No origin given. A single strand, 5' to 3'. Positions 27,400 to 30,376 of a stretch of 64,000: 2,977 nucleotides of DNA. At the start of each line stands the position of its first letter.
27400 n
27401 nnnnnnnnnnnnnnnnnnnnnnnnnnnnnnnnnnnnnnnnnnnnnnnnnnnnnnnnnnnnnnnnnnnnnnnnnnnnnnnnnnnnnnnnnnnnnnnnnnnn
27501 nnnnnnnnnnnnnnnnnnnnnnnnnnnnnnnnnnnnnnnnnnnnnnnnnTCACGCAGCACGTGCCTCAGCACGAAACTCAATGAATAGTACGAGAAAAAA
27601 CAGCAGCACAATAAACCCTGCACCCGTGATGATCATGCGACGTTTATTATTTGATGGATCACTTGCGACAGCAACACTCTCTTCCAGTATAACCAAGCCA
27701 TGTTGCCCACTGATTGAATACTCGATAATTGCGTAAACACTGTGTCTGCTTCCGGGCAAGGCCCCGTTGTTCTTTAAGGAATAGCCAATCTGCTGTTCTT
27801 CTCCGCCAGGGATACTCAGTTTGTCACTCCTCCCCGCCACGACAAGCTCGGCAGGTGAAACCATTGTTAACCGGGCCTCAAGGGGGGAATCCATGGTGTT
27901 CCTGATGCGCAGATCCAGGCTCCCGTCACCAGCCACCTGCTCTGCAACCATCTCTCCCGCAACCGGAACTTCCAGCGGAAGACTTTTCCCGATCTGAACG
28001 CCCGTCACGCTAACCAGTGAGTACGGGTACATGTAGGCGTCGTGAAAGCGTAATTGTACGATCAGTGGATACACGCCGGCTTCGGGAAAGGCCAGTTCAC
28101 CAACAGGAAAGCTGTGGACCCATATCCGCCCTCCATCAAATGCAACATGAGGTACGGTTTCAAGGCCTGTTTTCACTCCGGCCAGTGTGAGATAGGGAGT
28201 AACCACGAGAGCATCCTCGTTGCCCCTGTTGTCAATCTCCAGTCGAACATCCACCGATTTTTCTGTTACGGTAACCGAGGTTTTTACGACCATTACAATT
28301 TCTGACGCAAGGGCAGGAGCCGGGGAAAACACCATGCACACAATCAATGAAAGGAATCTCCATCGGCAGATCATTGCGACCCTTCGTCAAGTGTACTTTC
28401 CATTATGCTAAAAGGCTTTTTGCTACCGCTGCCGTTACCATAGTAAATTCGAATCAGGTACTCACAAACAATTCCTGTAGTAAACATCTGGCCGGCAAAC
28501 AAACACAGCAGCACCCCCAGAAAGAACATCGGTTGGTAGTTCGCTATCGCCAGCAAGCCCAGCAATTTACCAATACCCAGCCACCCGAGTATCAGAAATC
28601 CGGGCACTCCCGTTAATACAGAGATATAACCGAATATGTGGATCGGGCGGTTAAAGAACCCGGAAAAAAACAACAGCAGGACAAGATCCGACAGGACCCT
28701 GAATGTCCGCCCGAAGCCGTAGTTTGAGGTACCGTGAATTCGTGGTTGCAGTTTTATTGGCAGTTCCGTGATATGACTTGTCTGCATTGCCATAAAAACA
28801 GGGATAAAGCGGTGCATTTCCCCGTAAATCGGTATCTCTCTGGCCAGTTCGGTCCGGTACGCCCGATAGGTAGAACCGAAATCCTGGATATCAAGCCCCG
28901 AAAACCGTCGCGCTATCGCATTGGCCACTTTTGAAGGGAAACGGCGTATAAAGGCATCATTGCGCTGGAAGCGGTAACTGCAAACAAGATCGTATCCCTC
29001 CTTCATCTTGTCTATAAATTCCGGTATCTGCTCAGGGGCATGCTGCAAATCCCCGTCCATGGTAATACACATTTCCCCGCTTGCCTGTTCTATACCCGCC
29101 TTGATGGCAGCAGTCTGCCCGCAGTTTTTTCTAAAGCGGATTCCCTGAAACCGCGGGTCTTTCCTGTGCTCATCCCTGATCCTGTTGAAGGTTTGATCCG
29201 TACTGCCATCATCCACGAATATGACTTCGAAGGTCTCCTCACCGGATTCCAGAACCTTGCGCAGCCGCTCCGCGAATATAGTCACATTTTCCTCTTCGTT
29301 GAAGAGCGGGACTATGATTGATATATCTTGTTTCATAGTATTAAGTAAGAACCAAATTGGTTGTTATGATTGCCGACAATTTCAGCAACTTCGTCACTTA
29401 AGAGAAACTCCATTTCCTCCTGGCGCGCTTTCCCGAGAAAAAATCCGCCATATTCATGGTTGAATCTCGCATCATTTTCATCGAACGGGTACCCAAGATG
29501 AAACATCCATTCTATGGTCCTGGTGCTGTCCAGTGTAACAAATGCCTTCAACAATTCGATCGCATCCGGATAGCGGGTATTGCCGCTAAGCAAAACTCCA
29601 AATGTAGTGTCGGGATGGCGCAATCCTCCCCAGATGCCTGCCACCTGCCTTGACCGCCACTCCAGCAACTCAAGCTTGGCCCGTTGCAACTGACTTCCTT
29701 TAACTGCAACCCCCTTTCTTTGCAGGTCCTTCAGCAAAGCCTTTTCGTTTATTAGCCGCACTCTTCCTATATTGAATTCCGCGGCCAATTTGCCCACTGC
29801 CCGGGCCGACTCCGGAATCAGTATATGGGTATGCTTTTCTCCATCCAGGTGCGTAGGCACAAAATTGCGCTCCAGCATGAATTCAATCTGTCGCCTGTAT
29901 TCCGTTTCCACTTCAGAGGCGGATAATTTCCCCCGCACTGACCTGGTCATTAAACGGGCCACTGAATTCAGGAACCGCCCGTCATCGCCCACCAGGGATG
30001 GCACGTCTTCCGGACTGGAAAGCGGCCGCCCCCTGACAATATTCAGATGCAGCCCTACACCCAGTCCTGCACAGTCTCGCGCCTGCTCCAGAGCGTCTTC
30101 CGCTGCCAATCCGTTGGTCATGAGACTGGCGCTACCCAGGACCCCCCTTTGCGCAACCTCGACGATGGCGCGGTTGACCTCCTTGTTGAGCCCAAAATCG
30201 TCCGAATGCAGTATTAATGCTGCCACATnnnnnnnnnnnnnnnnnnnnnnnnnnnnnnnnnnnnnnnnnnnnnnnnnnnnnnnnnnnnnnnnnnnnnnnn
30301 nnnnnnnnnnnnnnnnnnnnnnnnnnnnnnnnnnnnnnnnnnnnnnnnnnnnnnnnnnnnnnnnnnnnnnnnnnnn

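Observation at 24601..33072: Periplasmic glycosylation module (GT2, YdjC deacetylase, GT-C, flippase-like protein, FemAB-like protein, methyltransferase) inside the cytochrome cluster; the poly-Thr linkers may be its O-glycosylation targets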

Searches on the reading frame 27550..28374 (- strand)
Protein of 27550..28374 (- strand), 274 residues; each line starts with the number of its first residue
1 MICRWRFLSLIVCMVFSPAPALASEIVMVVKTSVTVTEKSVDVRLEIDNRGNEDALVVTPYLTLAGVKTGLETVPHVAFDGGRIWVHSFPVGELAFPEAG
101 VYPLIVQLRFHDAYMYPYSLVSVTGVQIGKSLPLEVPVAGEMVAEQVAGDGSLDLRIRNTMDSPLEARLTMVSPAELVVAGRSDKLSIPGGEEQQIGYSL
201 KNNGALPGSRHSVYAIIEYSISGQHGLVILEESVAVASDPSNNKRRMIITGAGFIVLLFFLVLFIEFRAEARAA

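Call 3: search_protein_families(library=pfam, proteins=[window:27550-28374:-], max_evalue=0.01)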
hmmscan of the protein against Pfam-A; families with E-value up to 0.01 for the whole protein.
window:27550-28374:- (274 aa): 2 families
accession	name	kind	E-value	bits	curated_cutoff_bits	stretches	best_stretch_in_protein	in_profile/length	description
PF13631.11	Cytochrom_B_N_2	-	0.0052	17.2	27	0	114-152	46-84/169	Cytochrome b(N-terminal)/b6/petB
PF07705.17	CARDB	-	0.007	17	22.7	0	29-78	9-58/101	CARDB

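Call 4: search_protein_families(library=ncbifam, proteins=[window:27550-28374:-], max_evalue=0.01)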
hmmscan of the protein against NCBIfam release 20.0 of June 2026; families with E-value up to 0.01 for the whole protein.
window:27550-28374:- (274 aa): 0 families

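Call 54: find_homologous_proteins(query=window:27550-28374:-, max_evalue=0.001)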
Query window:27550-28374:- (274 aa): 51 proteins with E <= 0.001 among 2490 candidates.
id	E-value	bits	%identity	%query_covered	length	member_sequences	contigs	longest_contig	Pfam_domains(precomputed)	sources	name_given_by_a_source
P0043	5.6e-174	595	100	100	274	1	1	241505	-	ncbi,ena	-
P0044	7.3e-147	506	85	100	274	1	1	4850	-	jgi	jgi:hypothetical protein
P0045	6.5e-145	499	84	100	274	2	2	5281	-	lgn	-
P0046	9.0e-143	492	82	100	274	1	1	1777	PF07705.18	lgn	-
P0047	2.5e-141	488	82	100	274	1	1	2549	-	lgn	-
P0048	8.5e-141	486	81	100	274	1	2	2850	-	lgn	-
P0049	5.3e-135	467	78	100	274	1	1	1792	-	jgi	jgi:hypothetical protein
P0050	1.2e-134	466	77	100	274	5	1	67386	-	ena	-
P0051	1.7e-131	455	77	100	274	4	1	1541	-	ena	-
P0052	9.9e-129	446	76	100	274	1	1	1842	PF07705.18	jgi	-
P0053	1.0e-128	446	83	90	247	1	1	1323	-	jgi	jgi:hypothetical protein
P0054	6.7e-128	444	76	100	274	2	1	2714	-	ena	-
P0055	1.7e-123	429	79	94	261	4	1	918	-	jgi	jgi:hypothetical protein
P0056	5.5e-120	418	71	100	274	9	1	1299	-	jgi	-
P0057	7.4e-120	417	72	100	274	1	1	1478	-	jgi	jgi:hypothetical protein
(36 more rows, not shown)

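Call 55: find_encoding_contigs(protein=P0043, flank=1000, max_places=2)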
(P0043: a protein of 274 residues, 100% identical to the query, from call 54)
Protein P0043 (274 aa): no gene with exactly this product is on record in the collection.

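Call 57: list_cluster_members(proteins=[P0043])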
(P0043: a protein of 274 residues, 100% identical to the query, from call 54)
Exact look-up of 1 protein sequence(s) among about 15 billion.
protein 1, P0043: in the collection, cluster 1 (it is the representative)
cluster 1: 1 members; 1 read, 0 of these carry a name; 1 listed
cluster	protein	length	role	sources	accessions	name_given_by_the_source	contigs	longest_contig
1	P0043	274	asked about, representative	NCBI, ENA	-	-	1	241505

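Call 64: predict_structure(alignment_id=A2)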
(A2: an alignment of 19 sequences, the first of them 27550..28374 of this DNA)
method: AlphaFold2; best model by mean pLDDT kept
length: 274 residues; sequences in the alignment: 19
mean_pLDDT: 84.9   pTM: 0.74
mean pLDDT of the five models: 84.9, 82.8, 82.8, 79.3, 78.9
residues with pLDDT >= 90: 149; 70-90: 80; 50-70: 36; < 50: 9
segments of 3 or more residues with pLDDT < 50: 16-21, 272-274
pLDDT, mean of each block of 10 residues (from residue 1): 59 52 76 94 96 93 94 92 96 85 95 90 91 76 91 94 91 94 87 93 88 94 88 86 62 81 72 48
secondary structure, 60 per line:
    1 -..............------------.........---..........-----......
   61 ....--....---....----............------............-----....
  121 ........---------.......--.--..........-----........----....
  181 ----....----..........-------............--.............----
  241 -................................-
elements in order: H2-15 E28-36 E40-49 E55-64 E67-70 E74-77 E82-90 E100-111 E117-128 E138-144 E150-159 E165-172 E177-180 E185-188 E193-202 E210-221 E224-236 H242-273

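Call 67: fold_search(model_id=the predicted structure, library=pdb)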
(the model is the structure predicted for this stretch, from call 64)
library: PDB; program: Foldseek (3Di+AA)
matches with E <= 10: 1532; with E <= 0.001: 155
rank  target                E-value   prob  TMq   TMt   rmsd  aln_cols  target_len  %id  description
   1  4kkq_A                2.7e-08  1.00  0.39  0.43   7.0       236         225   14  Crystal structure of Vibrio cholerae RbmA (crystal form 1) (released 2013-05-22)
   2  1ex0_B                3.3e-08  1.00  0.30  0.13  17.5       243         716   15  HUMAN FACTOR XIII, MUTANT W279F ZYMOGEN (released 2003-12-23)
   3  4kkq_B                3.7e-08  1.00  0.40  0.45   7.0       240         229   13  Crystal structure of Vibrio cholerae RbmA (crystal form 1) (released 2013-05-22)
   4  1f13_B                4.3e-08  1.00  0.31  0.13  17.3       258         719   14  RECOMBINANT HUMAN CELLULAR COAGULATION FACTOR XIII (released 1998-08-12)
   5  1g0d                  4.7e-08  1.00  0.29  0.13  16.4       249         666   12  CRYSTAL STRUCTURE OF RED SEA BREAM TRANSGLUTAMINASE (released 2001-05-23)
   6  4kty_B                5.2e-08  1.00  0.28  0.13  19.6       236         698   15  Fibrin-stabilizing factor with a bound ligand (released 2013-12-04)
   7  5mhl_B                6.1e-08  1.00  0.28  0.12  19.3       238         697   16  FXIIIa in complex with the inhibitor Mi0621 (released 2017-12-20)
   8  1evu_A                6.4e-08  1.00  0.29  0.13  17.7       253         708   15  HUMAN FACTOR XIII WITH CALCIUM BOUND IN THE ION SITE (released 2000-05-10)
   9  4kkp_B                9.6e-08  1.00  0.38  0.42   7.3       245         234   13  Crystal structure of Vibrio cholerae RbmA (crystal form 2) (released 2013-05-22)
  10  1evu_B                9.6e-08  1.00  0.31  0.13  17.1       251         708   14  HUMAN FACTOR XIII WITH CALCIUM BOUND IN THE ION SITE (released 2000-05-10)
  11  1ggu_B                1.0e-07  1.00  0.30  0.13  17.2       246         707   15  HUMAN FACTOR XIII WITH CALCIUM BOUND IN THE ION SITE (released 1999-09-16)
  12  1ex0_A                1.2e-07  1.00  0.29  0.13  17.5       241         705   14  HUMAN FACTOR XIII, MUTANT W279F ZYMOGEN (released 2003-12-23)
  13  6kzb_C                1.3e-07  1.00  0.31  0.15  16.8       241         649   13  Transglutaminase2 complexed with calcium (released 2020-12-09)
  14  6kzb_B                1.4e-07  1.00  0.31  0.14  16.7       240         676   13  Transglutaminase2 complexed with calcium (released 2020-12-09)
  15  8cs9_X                1.4e-07  1.00  0.31  0.14  17.6       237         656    9  Composite reconstruction of Class 1 of the erythrocyte ankyrin-1 complex (released 2022-07-20)
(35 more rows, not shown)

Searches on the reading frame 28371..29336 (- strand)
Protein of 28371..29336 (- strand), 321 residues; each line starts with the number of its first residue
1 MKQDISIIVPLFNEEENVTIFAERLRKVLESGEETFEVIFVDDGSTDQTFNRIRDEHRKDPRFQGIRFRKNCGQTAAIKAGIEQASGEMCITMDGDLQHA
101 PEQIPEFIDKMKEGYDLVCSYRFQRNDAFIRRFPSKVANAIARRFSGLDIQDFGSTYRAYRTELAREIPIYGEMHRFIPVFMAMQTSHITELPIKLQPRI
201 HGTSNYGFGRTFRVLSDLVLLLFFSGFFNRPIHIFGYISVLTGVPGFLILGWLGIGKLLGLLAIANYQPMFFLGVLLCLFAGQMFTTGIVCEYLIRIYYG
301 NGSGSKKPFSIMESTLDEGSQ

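Call 3: search_protein_families(library=pfam, proteins=[window:28371-29336:-], max_evalue=0.01)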
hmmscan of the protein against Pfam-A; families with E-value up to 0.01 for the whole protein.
window:28371-29336:- (321 aa): 2 families
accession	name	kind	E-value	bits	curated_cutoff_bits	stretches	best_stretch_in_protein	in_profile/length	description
PF00535.33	Glycos_transf_2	-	3.9e-30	105.4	23.3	1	6-168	1-167/168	Glycosyl transferase family 2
PF10111.15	Glyco_tranf_2_2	-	1.4e-06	28.5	27.3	1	6-104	1-99/276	Glycosyltransferase like family 2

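Call 4: search_protein_families(library=ncbifam, proteins=[window:28371-29336:-], max_evalue=0.01)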
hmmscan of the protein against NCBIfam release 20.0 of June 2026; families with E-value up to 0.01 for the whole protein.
window:28371-29336:- (321 aa): 24 families
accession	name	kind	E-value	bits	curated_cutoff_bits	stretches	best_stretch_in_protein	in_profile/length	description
NF007986.1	PRK10714.1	equivalog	7.6e-47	159.9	529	1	3-299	6-298/316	undecaprenyl-phosphate 4-deoxy-4-formamido-L-arabinose transferase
NF047588.1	GlcsyltransPgfSStrep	equivalog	1.2e-38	133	500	1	5-313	3-303/308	glycosyltransferase PgfS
TIGR03937.1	PgaC_IcaA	equivalog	6.7e-17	61.5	422.3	1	3-99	45-138/407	poly-beta-1,6-N-acetyl-D-glucosamine synthase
NF058614.1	PPMAGASynPpgS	equivalog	6.1e-14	52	370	1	4-170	1-167/226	polyprenyl-phospho-N-acetylgalactosaminyl synthase PpgS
TIGR04182.1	glyco_TIGR04182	equivalog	6.4e-14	52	325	1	4-296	1-284/293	S-layer glycoprotein N-glycosyltransferase AglJ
NF041875.1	EPS_EpsD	equivalog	1.1e-13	51.3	370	1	5-119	1-112/325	exopolysaccharide biosynthesis glycosyltransferase EpsD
NF047683.1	TeichurnBiosyTuaG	equivalog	2.7e-12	46.9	400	1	2-113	5-113/252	teichuronic acid biosynthesis protein TuaG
TIGR04242.1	nodulat_NodC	equivalog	3.5e-12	46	550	1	4-113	49-158/395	chitooligosaccharide synthase NodC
NF041391.1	DPhHxTase_Halo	equivalog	3.9e-12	45.6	375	1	12-170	4-155/213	dolichyl-phosphate hexose transferase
NF007482.0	PRK10073.1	equivalog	1.5e-11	43.9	423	1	3-109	6-108/334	glycosyltransferase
TIGR04283.1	glyco_like_mftF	equivalog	4.6e-11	42.7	182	1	5-138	1-125/221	TIGR04283 family arsenosugar biosynthesis glycosyltransferase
TIGR03965.1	mycofact_glyco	equivalog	2.3e-09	36.6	280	1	3-102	74-170/467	mycofactocin biosynthesis glycosyltransferase MftF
NF045692.1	OglycostaseCruG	equivalog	2e-08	33.6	600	1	4-119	42-161/386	2'-O-glycosyltransferase CruG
NF050050.1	ProtGlycPglI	equivalog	2.1e-08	33.9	500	1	4-128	3-125/306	GalNAc(5)-diNAcBac-PP-undecaprenol beta-1,3-glucosyltransferase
NF053739.1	GlytfEpsEBac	equivalog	3.3e-07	29.6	450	1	5-119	3-117/265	glycosyltransferase EpsE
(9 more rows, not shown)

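Call 9: find_encoding_contigs(protein=window:28371-29336:-, flank=10000, max_places=6)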
Protein window:28371-29336:- (321 aa): no gene with exactly this product is on record in the collection.

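Call 29: search_solved_structures(query=window:28371-29336:-, max_evalue=0.001)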
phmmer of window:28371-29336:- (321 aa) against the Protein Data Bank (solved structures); distinct sequences matched with E-value up to 0.001: 18.
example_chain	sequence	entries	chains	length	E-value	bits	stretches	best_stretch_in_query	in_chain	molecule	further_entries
9bhc_C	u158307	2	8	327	7.8e-42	146.8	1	4-299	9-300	Undecaprenyl-phosphate 4-deoxy-4-formamido-L-arabinose transferase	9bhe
8vxh_A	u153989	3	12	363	1.1e-41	146.3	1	4-299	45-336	Undecaprenyl-phosphate 4-deoxy-4-formamido-L-arabinose transferase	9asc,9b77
9hwj_A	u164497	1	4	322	5.6e-41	144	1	4-299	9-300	Undecaprenyl-phosphate 4-deoxy-4-formamido-L-arabinose transferase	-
5eke_A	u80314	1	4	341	6.1e-32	114.3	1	4-299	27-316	Uncharacterized glycosyltransferase sll0501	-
5ekp_C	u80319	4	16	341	7.9e-32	113.9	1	4-299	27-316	Uncharacterized glycosyltransferase sll0501 | Glycosyltransferase sll0501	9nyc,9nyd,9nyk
9nye_A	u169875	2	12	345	8.2e-32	113.9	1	4-299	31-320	Glycosyltransferase sll0501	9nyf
5mlz_A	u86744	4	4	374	2.9e-23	85.8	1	4-262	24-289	Dolichol monophosphate mannose synthase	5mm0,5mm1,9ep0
5hea_A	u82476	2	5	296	1.7e-07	34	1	5-96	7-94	Putative glycosyltransferase (GalT1)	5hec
2z87_A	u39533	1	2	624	3.6e-06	29.6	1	6-126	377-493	Chondroitin synthase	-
2z86_A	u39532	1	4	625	3.6e-06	29.6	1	6-126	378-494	Chondroitin synthase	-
5tze_C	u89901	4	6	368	8.6e-06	28.4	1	5-104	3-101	Glycosyl transferase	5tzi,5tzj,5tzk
5tz8_A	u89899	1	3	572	1.8e-05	27.3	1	5-104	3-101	Glycosyl transferase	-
6p61_A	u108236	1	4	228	6.4e-05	25.5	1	4-98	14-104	Glycosyltransferase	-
8bz8_A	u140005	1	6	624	0.00019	24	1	5-114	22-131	Glycosyltransferase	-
8bz4_A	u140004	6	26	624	0.00019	24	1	5-114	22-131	Glycosyltransferase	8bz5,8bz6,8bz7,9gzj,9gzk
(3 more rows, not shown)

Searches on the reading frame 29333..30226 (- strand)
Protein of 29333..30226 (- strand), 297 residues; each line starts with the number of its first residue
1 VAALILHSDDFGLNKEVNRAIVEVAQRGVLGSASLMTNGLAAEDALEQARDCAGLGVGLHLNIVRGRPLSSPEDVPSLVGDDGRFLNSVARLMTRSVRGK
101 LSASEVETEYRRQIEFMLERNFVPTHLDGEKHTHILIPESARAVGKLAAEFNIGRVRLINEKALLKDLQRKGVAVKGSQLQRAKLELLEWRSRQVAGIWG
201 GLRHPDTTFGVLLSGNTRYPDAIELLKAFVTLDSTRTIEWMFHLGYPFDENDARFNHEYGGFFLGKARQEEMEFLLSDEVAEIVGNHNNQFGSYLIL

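Call 3: search_protein_families(library=pfam, proteins=[window:29333-30226:-], max_evalue=0.01)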
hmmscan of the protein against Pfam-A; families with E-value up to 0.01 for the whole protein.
window:29333-30226:- (297 aa): 1 family
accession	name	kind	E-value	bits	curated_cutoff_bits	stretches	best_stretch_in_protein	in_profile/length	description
PF04794.17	YdjC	-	2e-52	179.1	29.7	1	4-283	2-263/266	YdjC-like protein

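Call 4: search_protein_families(library=ncbifam, proteins=[window:29333-30226:-], max_evalue=0.01)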
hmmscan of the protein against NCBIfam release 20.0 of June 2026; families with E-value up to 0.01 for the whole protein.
window:29333-30226:- (297 aa): 4 families
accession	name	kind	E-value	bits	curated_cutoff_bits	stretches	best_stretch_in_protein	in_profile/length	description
TIGR03473.1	HpnK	hypoth_equivalog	3.2e-36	125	232.6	1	3-294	3-278/283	hopanoid biosynthesis-associated protein HpnK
NF002559.0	PRK02134.1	equivalog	4.3e-28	98.5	227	1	3-159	4-152/249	chitin disaccharide deacetylase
NF052308.1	CarbhyDeactlThm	equivalog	9.4e-11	41.5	400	1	3-155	13-151/265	carbohydrate deacetylase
NF009714.1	PRK13243.1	equivalog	0.0026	17.2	455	1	98-175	183-261/332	glyoxylate reductase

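Call 32: search_solved_structures(query=window:29333-30226:-, max_evalue=0.01)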
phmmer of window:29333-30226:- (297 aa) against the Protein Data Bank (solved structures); distinct sequences matched with E-value up to 0.01: 4.
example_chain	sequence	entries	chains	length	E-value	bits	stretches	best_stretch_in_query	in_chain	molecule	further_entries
7vi8_A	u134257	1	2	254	2.5e-13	53.4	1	3-137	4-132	Chitooligosaccharide deacetylase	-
2i5i_A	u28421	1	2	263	5.6e-10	42.4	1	4-134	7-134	UPF0249 protein EF_3048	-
8jqe_A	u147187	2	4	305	2.6e-08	36.9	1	3-154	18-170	YdjC family protein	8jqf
2e67_A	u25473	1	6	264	0.0022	20.7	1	3-152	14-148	Hypothetical protein TTHB029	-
